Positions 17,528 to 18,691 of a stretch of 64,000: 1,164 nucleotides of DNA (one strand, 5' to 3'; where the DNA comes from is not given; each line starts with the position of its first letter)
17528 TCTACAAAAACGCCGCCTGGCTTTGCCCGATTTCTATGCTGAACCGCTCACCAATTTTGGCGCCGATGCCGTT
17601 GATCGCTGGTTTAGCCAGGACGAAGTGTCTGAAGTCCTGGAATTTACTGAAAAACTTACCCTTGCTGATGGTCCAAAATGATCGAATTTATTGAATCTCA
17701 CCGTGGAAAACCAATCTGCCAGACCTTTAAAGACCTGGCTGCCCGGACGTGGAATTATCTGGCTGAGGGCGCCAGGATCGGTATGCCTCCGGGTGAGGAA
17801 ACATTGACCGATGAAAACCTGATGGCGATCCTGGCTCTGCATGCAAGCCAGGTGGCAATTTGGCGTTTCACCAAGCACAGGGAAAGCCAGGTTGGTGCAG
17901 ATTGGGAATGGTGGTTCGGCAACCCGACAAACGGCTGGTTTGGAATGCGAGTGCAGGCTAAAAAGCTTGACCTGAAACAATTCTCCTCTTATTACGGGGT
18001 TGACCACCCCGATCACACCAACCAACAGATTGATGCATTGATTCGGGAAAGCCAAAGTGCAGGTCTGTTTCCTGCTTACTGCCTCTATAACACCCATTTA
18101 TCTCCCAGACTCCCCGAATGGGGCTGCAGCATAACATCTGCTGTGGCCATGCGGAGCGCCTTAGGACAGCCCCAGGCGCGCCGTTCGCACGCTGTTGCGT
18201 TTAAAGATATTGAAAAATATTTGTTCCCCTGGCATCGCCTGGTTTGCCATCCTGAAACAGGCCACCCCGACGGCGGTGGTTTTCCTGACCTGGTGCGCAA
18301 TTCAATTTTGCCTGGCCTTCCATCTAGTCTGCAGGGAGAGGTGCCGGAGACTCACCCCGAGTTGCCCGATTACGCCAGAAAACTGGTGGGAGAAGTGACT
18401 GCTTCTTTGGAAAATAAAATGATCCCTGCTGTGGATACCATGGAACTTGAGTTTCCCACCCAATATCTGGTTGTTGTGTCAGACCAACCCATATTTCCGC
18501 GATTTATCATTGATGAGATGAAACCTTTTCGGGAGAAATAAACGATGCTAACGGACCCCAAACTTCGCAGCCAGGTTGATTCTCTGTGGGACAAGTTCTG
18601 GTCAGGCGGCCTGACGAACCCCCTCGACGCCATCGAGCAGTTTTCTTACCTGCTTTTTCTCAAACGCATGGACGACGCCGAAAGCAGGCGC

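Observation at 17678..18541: Unknown 287-aa ORF translationally wedged between hsdR and hsdM (PrrC/rlo-style passenger) with a nuclease-like E...D...QxK pattern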

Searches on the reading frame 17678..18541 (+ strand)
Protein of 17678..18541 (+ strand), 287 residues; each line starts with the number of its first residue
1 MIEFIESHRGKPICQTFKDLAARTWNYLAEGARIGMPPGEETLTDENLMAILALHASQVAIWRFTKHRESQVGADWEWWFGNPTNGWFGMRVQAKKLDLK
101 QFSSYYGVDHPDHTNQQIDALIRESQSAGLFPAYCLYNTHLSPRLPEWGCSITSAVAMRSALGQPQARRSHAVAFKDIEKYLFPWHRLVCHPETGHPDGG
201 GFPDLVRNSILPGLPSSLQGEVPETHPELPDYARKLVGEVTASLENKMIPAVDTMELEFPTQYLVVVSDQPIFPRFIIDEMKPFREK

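Call 5: search_protein_families(library=pfam, proteins=[window:17678-18541:+], max_evalue=0.01)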
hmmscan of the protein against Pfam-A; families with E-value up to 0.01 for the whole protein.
window:17678-18541:+ (287 aa): 1 family
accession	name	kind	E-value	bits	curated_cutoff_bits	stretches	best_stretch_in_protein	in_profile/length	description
PF20320.3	DUF6615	-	3.7e-15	56.6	23.8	1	28-211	17-215/289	Family of unknown function (DUF6615)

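Call 6: search_protein_families(library=padloc, proteins=[window:17678-18541:+], max_evalue=0.01)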
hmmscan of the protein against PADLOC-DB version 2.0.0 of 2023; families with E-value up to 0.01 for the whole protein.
window:17678-18541:+ (287 aa): 0 families

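Call 8: search_protein_families(library=ncbifam, proteins=[window:17678-18541:+], max_evalue=0.01)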
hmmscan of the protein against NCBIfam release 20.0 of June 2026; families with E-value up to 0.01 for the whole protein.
window:17678-18541:+ (287 aa): 0 families

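Call 9: find_homologous_proteins(query=window:17678-18541:+)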
Query window:17678-18541:+ (287 aa): 115 proteins with E <= 0.001 among 646 candidates.
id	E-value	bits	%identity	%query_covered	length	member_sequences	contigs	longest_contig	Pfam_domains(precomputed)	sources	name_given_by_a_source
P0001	1.9e-199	679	100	100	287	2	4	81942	PF20320.4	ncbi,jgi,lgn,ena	-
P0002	1.9e-164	564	84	100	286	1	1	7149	PF20320.4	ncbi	-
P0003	3.8e-153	527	79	99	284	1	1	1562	PF20320.4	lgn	-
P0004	1.5e-152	525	77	100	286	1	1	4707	PF20320.4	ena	-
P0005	2.1e-148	512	75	100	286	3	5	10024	PF20320.4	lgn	-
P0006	1.1e-147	509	75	99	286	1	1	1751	PF20320.4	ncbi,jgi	jgi:hypothetical protein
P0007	4.1e-143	494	73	100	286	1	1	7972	PF20320.4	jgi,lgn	jgi:hypothetical protein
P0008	1.7e-89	318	58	90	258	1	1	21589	PF20320.4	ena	-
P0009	1.1e-31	128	34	80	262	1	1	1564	PF20320.4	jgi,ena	-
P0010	5.4e-28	116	40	70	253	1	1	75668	PF20320.4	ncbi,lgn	ncbi:MAG: DUF6615 family protein [Bacteroidota bacterium]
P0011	7.3e-28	116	38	65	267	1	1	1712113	PF20320.4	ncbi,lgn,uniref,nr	ncbi:DUF6615 family protein [Rufibacter roseolus]|uniref:DUF6615 family protein n=1 Tax=Rufibacter r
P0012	1.5e-27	115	36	62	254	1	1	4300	PF20320.4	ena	-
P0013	2.1e-27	114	34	79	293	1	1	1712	PF20320.4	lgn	-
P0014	2.5e-27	114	38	65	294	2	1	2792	PF20320.4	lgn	-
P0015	4.3e-27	113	36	65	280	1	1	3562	PF20320.4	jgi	jgi:hypothetical protein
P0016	1.6e-26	111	35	69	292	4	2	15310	PF20320.4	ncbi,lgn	-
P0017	2.8e-26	111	38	68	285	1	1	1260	PF20320.4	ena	-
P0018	3.2e-26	110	35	73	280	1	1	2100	PF20320.4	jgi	jgi:hypothetical protein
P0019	3.3e-26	110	35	67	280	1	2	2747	PF20320.4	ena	-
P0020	3.7e-26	110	36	62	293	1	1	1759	PF20320.4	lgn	-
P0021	1.2e-25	109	32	79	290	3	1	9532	PF20320.4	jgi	jgi:hypothetical protein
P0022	1.5e-25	108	33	62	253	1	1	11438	PF20320.4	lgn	-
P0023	1.8e-25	108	36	76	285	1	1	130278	PF20320.4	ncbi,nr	ncbi:hypothetical protein IQ243_03695 [Nostocales cyanobacterium LEGE 11386]|nr:hypothetical protein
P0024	2.2e-25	108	34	76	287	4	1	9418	PF20320.4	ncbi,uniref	ncbi:DUF6615 family protein [Coleofasciculus sp. FACHB-712]|uniref:DUF6615 family protein n=1 Tax=Co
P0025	3.4e-25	107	38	65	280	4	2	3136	PF20320.4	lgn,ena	-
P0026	3.5e-25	107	34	78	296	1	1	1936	PF20320.4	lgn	-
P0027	4.9e-25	107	32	75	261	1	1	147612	PF20320.4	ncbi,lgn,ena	-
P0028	5.0e-25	106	33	78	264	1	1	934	PF20320.4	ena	-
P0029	5.9e-25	106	36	62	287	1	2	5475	PF20320.4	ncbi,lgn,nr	ncbi:MAG TPA: DUF6615 family protein [Nodularia sp. (in: cyanobacteria)]|nr:DUF6615 family protein [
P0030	1.0e-24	105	34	65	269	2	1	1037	PF20320.4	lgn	-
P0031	1.0e-24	105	33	78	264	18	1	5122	PF20320.4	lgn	-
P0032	1.8e-24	105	34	65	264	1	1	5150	PF20320.4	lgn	-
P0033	2.5e-24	104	38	65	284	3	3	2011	PF20320.4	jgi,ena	-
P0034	2.8e-24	104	43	47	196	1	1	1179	PF20320.4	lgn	-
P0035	3.9e-24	104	34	65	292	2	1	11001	PF20320.4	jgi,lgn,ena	jgi:hypothetical protein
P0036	6.0e-24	103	33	62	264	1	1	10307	PF20320.4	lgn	-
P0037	7.6e-24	103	39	63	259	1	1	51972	PF20320.4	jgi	jgi:hypothetical protein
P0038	8.8e-24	102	33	63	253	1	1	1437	PF20320.4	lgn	-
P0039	2.3e-23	101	35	62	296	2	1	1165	PF20320.4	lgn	-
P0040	2.4e-23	101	34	68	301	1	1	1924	PF20320.4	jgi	-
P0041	2.7e-23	101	36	63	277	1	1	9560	PF20320.4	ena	-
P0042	3.1e-23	101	34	79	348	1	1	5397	PF20320.4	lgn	-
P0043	5.4e-23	100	37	65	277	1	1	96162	PF20320.4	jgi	jgi:hypothetical protein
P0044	1.2e-22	99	34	63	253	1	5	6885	PF20320.4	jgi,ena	-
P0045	1.4e-22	98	35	65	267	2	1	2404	PF20320.4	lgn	-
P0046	1.9e-22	98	30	96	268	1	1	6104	PF20320.4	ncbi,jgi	jgi:hypothetical protein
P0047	2.1e-22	98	36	84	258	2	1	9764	PF20320.4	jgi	jgi:hypothetical protein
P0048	2.2e-22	98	37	62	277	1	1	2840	PF20320.4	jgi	jgi:hypothetical protein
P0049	2.4e-22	98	34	62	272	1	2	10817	PF20320.4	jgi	jgi:hypothetical protein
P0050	2.4e-22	98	30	84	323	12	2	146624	PF20320.4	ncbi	ncbi:DUF6615 family protein [Nostoc sp.]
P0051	3.6e-22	97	35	62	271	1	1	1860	PF20320.4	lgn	-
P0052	4.1e-22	97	31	69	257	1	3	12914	PF20320.4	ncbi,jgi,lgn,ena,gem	-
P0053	4.5e-22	97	36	62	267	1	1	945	PF20320.4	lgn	-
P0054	6.3e-22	96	32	68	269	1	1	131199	PF20320.4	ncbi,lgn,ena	-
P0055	6.9e-22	96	34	75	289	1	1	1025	PF20320.4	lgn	-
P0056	1.2e-21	95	33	82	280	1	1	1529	PF20320.4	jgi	jgi:hypothetical protein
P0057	1.4e-21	95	38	63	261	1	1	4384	PF20320.4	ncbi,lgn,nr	ncbi:MAG: hypothetical protein EOO20_11480 [Chryseobacterium sp.]|nr:MAG: hypothetical protein EOO20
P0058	1.6e-21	95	30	80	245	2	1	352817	PF20320.4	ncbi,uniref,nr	ncbi:hypothetical protein GO816_16195 [Mucilaginibacter sp. HME9299]|uniref:Uncharacterized protein 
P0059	2.5e-21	94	34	63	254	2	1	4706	PF20320.4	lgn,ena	-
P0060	3.4e-21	94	32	79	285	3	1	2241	PF20320.4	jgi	jgi:hypothetical protein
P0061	3.4e-21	94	32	80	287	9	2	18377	PF20320.4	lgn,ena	-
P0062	4.3e-21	94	35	63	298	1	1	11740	PF20320.4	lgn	-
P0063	5.0e-21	93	33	62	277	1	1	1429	PF20320.4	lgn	-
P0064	5.9e-21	93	34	70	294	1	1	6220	PF20320.4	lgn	-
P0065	6.4e-21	93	34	59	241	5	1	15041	PF20320.4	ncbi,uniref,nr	ncbi:hypothetical protein CDG77_30070 [Nostoc sp. 'Peltigera membranacea cyanobiont' 213]|uniref:DUF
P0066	7.6e-21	93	35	63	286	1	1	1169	PF20320.4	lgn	-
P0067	7.9e-21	93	34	63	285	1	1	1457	PF20320.4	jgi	jgi:hypothetical protein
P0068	8.0e-21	93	35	62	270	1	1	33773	PF20320.4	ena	-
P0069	9.0e-21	93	32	82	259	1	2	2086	PF20320.4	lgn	-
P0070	1.1e-20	92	33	63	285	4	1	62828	PF20320.4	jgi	-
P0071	1.5e-20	92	35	82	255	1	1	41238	PF20320.4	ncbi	-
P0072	1.8e-20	92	29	85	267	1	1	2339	PF20320.4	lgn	-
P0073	2.8e-20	91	35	62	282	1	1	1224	PF20320.4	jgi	jgi:hypothetical protein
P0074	2.9e-20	91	35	65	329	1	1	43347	PF20320.4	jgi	jgi:hypothetical protein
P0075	3.6e-20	91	31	82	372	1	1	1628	PF20320.4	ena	-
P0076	5.4e-20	90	33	63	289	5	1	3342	PF20320.4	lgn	-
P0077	5.6e-20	90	41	41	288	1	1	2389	PF20320.4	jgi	jgi:hypothetical protein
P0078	7.4e-20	90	34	62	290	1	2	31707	PF20320.4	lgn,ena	-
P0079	1.0e-19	89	30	62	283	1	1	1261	PF20320.4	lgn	-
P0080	1.1e-19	89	30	77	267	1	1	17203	PF20320.4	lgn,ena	-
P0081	2.1e-19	88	33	63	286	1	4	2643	PF20320.4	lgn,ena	-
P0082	3.0e-19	87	33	64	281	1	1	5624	PF20320.4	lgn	-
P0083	3.1e-19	87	30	78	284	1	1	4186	PF20320.4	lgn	-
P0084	4.6e-19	87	33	62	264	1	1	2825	PF20320.4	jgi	jgi:hypothetical protein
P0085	4.6e-19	87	34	62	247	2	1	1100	PF20320.4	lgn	-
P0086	3.6e-18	84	34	63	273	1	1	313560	PF20320.4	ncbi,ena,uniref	ncbi:DUF6615 family protein [uncultured Hymenobacter sp.]|uniref:DUF6615 family protein n=1 Tax=uncu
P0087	3.9e-18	84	31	73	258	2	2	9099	PF20320.4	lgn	-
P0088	5.4e-18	83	29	74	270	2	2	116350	PF20320.4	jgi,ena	-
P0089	1.1e-17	82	33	62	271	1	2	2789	PF20320.4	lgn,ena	-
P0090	3.3e-17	81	32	62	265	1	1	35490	PF20320.4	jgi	jgi:hypothetical protein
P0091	1.4e-16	79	30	84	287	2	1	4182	PF20320.4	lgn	-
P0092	1.8e-16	78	31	78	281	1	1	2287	PF20320.4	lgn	-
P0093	4.8e-16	77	33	64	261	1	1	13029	PF20320.4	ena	-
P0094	1.1e-15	76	33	63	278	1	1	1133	PF20320.4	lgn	-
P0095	1.6e-15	75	29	86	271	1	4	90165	PF20320.4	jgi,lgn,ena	-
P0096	5.1e-15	74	31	66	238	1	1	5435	PF20320.4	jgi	jgi:hypothetical protein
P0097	2.6e-14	71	33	63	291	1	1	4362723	PF20320.4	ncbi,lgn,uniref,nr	ncbi:DUF6615 family protein [Hymenobacter latericus]|uniref:DUF6615 family protein n=1 Tax=Hymenobac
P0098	7.8e-14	70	29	60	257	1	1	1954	PF20320.4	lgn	-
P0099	8.3e-14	70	32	63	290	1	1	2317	PF20320.4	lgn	-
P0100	1.2e-13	69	30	67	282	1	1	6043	PF20320.4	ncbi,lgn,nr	ncbi:MAG: hypothetical protein DCC55_33830 [Chloroflexi bacterium]|nr:MAG: hypothetical protein DCC5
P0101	2.7e-12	65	30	63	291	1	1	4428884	PF20320.4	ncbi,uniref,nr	ncbi:DUF6615 family protein [Hymenobacter baengnokdamensis]|uniref:DUF6615 family protein n=1 Tax=Hy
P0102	1.4e-11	62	32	53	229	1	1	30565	PF20320.4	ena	-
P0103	1.7e-10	59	26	81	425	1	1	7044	PF20320.4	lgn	-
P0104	6.2e-10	57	28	96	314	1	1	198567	PF20320.4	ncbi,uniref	ncbi:DUF6615 family protein [Spongisporangium articulatum]|uniref:DUF6615 family protein n=1 Tax=Spo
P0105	9.2e-10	56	28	78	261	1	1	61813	PF20320.4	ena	-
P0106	1.1e-9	56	33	58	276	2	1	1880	PF20320.4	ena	-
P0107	1.1e-7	50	30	64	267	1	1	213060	PF20320.4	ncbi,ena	-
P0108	1.8e-7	49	28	78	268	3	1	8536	PF20320.4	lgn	-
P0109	4.8e-7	47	27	87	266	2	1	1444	PF20320.4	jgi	jgi:hypothetical protein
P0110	6.1e-7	47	25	69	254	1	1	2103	PF20320.4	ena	-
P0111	1.6e-6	46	30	55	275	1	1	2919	PF20320.4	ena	-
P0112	5.6e-6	44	28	79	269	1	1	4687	PF20320.4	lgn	-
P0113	2.3e-5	42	29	71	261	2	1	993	PF20320.4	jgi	jgi:hypothetical protein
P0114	5.1e-5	41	32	44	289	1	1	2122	PF20320.4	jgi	jgi:hypothetical protein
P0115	7.2e-5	40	29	69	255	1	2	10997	PF20320.4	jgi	jgi:hypothetical protein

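Call 11: find_related_loci(query=window:17678-18538:+, collection=genome_contigs, flank=10000)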
Query window:17678-18538:+ (287 aa) in genome_contigs; peptide patterns used: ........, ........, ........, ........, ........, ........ (x = any residue, [..] = any of these).
67 stretches matched a pattern; 1 encode a relative of the query (tblastn E <= 1e-3); 1 distinct loci.
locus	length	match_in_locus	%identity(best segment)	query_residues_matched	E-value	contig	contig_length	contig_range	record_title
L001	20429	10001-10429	31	15-150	1e-14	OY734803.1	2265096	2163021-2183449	MAG: Arenicellales bacterium isolate 56d03a4b-89fb-405b-b6be-bb90cc2699d2 genome assembly, chromosome: 1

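Call 13: find_encoding_contigs(protein=P0001, flank=10000, max_places=6)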
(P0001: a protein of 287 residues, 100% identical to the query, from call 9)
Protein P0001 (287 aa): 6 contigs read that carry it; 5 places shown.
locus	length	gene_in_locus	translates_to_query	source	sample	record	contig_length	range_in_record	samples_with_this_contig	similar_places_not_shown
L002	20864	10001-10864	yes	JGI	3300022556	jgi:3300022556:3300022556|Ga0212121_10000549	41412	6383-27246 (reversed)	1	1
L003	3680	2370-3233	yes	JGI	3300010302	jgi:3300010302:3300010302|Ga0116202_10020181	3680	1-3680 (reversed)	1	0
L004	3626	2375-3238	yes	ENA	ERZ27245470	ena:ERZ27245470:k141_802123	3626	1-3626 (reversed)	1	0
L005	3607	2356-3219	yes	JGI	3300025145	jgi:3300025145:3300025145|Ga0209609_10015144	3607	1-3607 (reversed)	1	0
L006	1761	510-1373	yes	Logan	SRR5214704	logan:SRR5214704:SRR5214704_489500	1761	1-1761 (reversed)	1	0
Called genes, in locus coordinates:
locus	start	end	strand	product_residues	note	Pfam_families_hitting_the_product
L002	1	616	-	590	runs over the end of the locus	PF00239:Resolvase, PF13408:Zn_ribbon_recom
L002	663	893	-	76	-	-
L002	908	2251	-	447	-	PF08273:Zn_Ribbon_Prim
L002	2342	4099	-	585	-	PF13148:DUF3987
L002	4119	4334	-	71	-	-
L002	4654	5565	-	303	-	-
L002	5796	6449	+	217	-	-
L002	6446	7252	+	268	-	PF08843:AbiEii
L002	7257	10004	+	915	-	PF04313:HSDR_N (faint), PF00270:DEAD (weak), PF04851:ResIII, PF18766:SWI2_SNF2, PF00271:Helicase_C, PF08463:EcoEI_R_C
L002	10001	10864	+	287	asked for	PF20320:DUF6615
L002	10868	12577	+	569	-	PF12161:HsdM_N, PF02384:N6_Mtase, PF07669:Eco57I (weak)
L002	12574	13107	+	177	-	PF01420:Methylase_S (weak)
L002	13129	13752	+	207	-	PF01420:Methylase_S (weak)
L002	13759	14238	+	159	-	PF24405:Pua-like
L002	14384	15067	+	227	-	-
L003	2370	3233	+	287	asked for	PF20320:DUF6615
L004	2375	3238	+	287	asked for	PF20320:DUF6615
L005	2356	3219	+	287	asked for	PF20320:DUF6615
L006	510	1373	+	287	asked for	PF20320:DUF6615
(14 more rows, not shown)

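Call 14: find_related_loci(query=A1, collection=metagenome_contigs, flank=8000)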
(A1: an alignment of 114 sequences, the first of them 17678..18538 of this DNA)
Query A1 (287 aa) in metagenome_contigs; peptide patterns used: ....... (x = any residue, [..] = any of these).
417 stretches matched a pattern; 372 encode a relative of the query (tblastn E <= 1e-3); the best 80 are kept; 80 distinct loci.
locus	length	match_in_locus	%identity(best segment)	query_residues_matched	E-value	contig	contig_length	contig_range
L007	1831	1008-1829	80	1-274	5e-163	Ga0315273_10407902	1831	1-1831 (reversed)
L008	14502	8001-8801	44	1-274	5e-71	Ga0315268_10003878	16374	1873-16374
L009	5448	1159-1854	36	13-239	3e-37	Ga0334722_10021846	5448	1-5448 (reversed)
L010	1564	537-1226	34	10-238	6e-37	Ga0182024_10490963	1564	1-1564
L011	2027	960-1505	36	13-190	1e-35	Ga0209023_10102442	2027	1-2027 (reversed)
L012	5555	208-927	33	13-236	5e-34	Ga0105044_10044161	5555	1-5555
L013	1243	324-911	36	13-198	2e-34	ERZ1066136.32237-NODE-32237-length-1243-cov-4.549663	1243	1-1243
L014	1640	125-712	36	13-198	9e-34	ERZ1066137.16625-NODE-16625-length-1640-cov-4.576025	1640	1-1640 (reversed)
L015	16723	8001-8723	32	12-245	4e-33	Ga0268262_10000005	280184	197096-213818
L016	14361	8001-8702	36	3-236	9e-32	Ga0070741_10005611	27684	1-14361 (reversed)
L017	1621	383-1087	31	13-236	3e-32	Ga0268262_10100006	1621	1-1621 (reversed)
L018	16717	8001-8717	34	13-246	6e-33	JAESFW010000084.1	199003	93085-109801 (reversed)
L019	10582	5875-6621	33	13-258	7e-32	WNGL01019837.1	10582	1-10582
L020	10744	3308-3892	36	13-205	6e-32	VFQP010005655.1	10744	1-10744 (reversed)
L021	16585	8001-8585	35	11-200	2e-31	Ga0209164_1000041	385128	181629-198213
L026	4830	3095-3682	34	13-198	1e-30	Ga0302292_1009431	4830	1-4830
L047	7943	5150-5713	36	13-190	7e-29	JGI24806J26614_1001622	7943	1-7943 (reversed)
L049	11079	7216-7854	34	14-211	9e-29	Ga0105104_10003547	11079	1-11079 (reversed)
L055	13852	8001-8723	35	13-252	6e-28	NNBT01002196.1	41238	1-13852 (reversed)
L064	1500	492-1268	30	2-243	2e-27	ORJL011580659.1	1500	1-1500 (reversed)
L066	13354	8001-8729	31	11-239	3e-27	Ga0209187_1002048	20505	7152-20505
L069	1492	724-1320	34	13-205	2e-27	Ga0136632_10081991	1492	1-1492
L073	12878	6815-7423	31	13-210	9e-27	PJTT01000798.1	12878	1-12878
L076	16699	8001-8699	34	13-234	2e-26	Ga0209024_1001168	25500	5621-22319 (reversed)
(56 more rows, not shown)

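Call 15: find_related_loci(query=A1, collection=viral_contigs, flank=8000)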
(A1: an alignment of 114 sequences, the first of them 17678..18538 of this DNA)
Query A1 (287 aa) in viral_contigs; peptide patterns used: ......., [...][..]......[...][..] (x = any residue, [..] = any of these).
20 stretches matched a pattern; 13 encode a relative of the query (tblastn E <= 1e-3); 13 distinct loci.
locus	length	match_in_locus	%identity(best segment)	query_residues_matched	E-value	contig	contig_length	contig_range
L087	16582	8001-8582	30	15-206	8e-24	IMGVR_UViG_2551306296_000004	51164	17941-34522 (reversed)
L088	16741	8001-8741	28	13-238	2e-23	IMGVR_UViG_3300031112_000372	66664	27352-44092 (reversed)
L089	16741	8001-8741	28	13-238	2e-23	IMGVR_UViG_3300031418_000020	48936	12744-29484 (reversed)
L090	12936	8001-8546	31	13-190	3e-23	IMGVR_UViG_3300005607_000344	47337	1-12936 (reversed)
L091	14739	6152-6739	32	13-198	4e-26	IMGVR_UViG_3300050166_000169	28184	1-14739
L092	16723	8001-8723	27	13-240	6e-22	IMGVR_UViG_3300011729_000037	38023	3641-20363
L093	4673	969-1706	29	13-239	5e-22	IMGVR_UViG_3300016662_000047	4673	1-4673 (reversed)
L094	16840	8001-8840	25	13-281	3e-21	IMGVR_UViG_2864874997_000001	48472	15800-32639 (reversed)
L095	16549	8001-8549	24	14-202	9e-13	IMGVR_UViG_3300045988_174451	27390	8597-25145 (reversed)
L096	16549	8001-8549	23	14-202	4e-12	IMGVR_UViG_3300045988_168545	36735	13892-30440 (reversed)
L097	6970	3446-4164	34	12-239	7e-14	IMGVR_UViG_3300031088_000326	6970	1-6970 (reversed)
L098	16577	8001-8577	34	13-186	8e-15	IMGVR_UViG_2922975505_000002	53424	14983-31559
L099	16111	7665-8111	28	40-190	3e-11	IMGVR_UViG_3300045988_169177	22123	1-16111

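Call 20: predict_structure(alignment_id=A1)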
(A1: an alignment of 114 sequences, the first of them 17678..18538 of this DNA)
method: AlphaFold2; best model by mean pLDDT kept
length: 287 residues; sequences in the alignment: 114
mean_pLDDT: 88.6   pTM: 0.88
mean pLDDT of the five models: 88.6, 88.1, 87.7, 87.6, 87.5
residues with pLDDT >= 90: 195; 70-90: 55; 50-70: 37; < 50: 0
segments of 3 or more residues with pLDDT < 50: none
pLDDT, mean of each block of 10 residues (from residue 1): 95 97 98 97 95 93 78 92 95 96 92 79 96 98 94 96 89 95 96 67 94 91 96 88 80 65 84 63 62
secondary structure, 60 per line:
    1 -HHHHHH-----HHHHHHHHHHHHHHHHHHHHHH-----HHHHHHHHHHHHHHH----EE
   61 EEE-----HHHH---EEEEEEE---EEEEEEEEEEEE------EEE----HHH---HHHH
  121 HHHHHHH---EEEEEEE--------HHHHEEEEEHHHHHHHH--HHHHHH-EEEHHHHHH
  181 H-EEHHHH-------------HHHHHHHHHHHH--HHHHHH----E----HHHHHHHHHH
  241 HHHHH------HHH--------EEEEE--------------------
elements in order: H2-7 H13-34 H40-54 E59-63 H69-72 E76-82 E86-97 E104-106 H117-127 E131-137 H146-149 E150-154 H155-162 H165-170 E172-174 H175-181 H185-188 H202-213 H216-221 H231-245 E263-267
